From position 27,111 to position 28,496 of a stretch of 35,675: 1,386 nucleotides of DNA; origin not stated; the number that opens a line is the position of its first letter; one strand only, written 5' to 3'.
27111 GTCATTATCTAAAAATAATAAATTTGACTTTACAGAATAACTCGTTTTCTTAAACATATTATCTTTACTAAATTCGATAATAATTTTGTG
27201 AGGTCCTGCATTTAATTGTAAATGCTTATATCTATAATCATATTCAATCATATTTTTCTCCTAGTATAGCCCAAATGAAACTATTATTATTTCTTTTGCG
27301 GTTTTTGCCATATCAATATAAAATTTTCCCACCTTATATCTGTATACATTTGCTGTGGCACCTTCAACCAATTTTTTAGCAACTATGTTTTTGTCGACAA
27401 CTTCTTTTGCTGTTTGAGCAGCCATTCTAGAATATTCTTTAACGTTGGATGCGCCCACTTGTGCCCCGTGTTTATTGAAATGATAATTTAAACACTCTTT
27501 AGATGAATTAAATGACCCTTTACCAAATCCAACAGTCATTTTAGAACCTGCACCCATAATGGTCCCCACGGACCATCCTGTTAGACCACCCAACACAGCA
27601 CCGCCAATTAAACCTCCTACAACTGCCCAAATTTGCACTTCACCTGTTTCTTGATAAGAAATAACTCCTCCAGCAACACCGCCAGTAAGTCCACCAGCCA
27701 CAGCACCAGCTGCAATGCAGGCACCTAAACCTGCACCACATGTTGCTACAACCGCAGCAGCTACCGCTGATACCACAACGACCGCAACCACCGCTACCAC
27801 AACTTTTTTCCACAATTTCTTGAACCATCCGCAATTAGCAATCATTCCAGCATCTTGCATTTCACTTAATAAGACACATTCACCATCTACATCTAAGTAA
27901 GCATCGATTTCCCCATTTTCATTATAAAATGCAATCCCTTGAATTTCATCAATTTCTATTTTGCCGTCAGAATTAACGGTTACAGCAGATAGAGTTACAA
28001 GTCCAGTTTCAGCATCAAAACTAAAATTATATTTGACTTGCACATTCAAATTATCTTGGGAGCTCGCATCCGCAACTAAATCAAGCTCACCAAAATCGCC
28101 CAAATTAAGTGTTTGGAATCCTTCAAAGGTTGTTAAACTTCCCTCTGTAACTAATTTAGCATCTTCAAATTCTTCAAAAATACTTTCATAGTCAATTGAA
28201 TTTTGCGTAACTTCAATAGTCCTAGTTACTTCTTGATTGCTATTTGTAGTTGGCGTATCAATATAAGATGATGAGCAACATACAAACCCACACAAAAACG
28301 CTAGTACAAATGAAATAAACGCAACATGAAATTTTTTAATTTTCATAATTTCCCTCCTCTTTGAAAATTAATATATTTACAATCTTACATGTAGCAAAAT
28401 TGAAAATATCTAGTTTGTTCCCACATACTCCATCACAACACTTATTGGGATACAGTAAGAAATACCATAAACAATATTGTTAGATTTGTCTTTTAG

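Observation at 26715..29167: Unclassified protease / glycine-zipper toxin-like protein / immunity-like cassette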

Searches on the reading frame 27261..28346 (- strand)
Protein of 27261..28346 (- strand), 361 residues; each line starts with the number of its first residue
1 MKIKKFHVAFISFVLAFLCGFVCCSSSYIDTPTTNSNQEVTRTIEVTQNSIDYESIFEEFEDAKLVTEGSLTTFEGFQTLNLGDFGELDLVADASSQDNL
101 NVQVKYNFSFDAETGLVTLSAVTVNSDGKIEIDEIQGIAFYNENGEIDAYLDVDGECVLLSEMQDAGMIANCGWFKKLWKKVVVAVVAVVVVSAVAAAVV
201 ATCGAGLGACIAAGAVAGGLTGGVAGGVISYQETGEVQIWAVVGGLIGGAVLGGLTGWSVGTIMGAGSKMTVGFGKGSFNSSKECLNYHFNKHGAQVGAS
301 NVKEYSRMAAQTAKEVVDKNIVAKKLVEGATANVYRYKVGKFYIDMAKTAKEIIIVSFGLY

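Call 4: search_protein_families(library=pfam, proteins=[window:27261-28346:-], max_evalue=0.1)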
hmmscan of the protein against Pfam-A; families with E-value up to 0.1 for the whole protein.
window:27261-28346:- (361 aa): 0 families

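Call 7: search_protein_families(library=ncbifam, proteins=[window:27261-28346:-], max_evalue=0.1)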
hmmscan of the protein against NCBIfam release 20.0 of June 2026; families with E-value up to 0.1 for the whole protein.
window:27261-28346:- (361 aa): 0 families

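Call 8: search_protein_families(library=padloc, proteins=[window:27261-28346:-], max_evalue=0.1)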
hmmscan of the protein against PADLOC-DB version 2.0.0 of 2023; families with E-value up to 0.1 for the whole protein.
window:27261-28346:- (361 aa): 0 families

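Call 9: find_homologous_proteins(query=window:27261-28346:-)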
Query window:27261-28346:- (361 aa): 123 proteins with E <= 0.001 among 8000 candidates; the best 120 are listed.
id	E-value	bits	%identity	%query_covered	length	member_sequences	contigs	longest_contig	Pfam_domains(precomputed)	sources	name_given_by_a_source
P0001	1.8e-230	782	100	100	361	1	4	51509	-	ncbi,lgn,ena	-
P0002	6.7e-201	685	87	100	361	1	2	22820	-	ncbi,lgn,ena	-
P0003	2.2e-176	604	77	97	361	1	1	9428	-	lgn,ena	-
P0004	9.1e-175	599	77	97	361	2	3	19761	-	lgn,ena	-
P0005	7.3e-170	583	75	99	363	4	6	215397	-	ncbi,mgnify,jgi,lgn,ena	mgnify:CR=1 FL=1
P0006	2.4e-168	578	75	100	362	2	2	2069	-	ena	-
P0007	1.3e-154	532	69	99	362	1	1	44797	-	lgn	-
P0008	9.4e-154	530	68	99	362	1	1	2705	-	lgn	-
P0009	6.3e-153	527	69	99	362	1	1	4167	-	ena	-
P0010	9.4e-153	526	68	99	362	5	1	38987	-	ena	-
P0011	2.0e-152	525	67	99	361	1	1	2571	-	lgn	-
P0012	1.5e-150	519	66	99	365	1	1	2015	-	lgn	-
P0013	7.9e-150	517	67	99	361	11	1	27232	-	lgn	-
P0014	1.1e-149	516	68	99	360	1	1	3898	-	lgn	-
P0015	4.4e-147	508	66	99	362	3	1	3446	-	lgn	-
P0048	2.4e-88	315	59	72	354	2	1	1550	PF15534.12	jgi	-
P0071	1.2e-71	260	55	73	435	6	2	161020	PF15648.13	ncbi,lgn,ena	-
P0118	6.4e-42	162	36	84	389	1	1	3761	-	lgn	-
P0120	1.0e-33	135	47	39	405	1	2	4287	PF15605.12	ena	-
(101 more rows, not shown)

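Call 22: search_protein_families(library=pfam, proteins=[P0048, P0071, P0120], max_evalue=1)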
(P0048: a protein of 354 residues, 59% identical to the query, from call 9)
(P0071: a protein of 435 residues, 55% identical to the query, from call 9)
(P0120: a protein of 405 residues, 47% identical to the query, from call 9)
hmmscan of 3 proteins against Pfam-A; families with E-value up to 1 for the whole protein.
P0048 (354 aa): 3 families
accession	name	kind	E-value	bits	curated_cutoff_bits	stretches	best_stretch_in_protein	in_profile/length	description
PF15534.11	Ntox35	-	1.1e-09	39.2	23.6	1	275-351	1-78/78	Bacterial toxin 35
PF01734.28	Patatin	-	0.0084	16.8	27.7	1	217-324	6-118/191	Patatin-like phospholipase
PF15490.12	Ten1_2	-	0.01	15.9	27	0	108-137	32-63/117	Telomere-capping, CST complex subunit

P0071 (435 aa): 1 family
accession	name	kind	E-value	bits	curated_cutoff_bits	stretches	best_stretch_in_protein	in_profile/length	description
PF15648.12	Tox-REase-5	-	1.4e-11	45.2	25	1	327-407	1-94/95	Restriction endonuclease fold toxin 5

P0120 (405 aa): 3 families
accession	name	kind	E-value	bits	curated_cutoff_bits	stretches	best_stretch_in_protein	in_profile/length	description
PF15605.11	Ntox28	-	0.014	15.9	25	1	298-396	11-108/113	Bacterial toxin 28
PF19029.5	DUF883_C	-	0.06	13.5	27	1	256-274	10-28/30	DUF883 C-terminal glycine zipper region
PF03600.22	CitMHS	-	0.4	10.2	31.9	0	100-288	193-277/336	Citrate transporter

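Call 56: find_encoding_contigs(protein=P0001, flank=3000, max_places=3)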
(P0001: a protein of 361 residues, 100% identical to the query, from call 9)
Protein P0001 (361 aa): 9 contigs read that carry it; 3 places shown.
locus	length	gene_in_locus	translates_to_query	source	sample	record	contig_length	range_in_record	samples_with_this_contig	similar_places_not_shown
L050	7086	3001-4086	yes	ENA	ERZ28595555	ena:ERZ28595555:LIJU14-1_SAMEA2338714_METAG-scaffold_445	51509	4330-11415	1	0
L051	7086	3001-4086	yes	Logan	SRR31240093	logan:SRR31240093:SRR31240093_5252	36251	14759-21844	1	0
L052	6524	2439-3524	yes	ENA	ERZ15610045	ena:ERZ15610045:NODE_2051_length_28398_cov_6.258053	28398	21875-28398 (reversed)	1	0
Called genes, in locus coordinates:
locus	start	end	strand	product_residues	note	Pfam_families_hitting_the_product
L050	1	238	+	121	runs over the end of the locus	-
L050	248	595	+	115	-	PF00543:P-II (weak)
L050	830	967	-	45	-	-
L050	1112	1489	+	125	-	-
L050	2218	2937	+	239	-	PF10459:Peptidase_S46 (faint), PF00089:Trypsin, PF13365:Trypsin_2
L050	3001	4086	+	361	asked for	-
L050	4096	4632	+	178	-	-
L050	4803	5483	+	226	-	-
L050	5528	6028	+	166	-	-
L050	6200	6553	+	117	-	-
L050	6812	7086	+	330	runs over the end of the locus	PF13280:WYL, PF25583:WCX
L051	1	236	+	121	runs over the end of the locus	-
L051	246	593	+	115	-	PF00543:P-II (weak)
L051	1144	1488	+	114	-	-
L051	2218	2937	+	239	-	PF10459:Peptidase_S46 (faint), PF00089:Trypsin, PF13365:Trypsin_2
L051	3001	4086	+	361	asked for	-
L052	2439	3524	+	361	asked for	-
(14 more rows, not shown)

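Call 98: search_protein_families(library=ncbifam, proteins=[window:27264-28346:-, P0048, P0071, P0118], max_evalue=1)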
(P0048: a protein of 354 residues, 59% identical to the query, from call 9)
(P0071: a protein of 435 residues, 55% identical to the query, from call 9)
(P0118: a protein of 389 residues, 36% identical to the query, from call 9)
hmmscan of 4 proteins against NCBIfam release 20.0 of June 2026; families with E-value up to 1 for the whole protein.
window:27264-28346:- (361 aa): 0 families

P0048 (354 aa): 1 family
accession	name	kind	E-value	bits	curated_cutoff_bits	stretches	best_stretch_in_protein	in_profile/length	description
TIGR03516.1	ppisom_GldI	equivalog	0.13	11.5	157.6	1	73-154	37-121/177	gliding motility-associated peptidyl-prolyl isomerase GldI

P0071 (435 aa): 1 family
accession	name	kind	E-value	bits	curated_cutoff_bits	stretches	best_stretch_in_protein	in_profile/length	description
NF053524.1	thylo_ssl2009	equivalog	0.33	11.7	58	1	256-288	8-40/90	ssl2009 family thylakoid membrane protein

P0118 (389 aa): 2 families
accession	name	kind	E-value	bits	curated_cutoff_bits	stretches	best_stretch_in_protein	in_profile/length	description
NF052432.1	TC0500_fam_Inc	equivalog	0.054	12.9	240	1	167-247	21-102/214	TC0500 family inclusion membrane protein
TIGR02608.1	delta_60_rpt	domain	0.57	10.1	76.5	0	142-158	35-51/55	delta-60 repeat domain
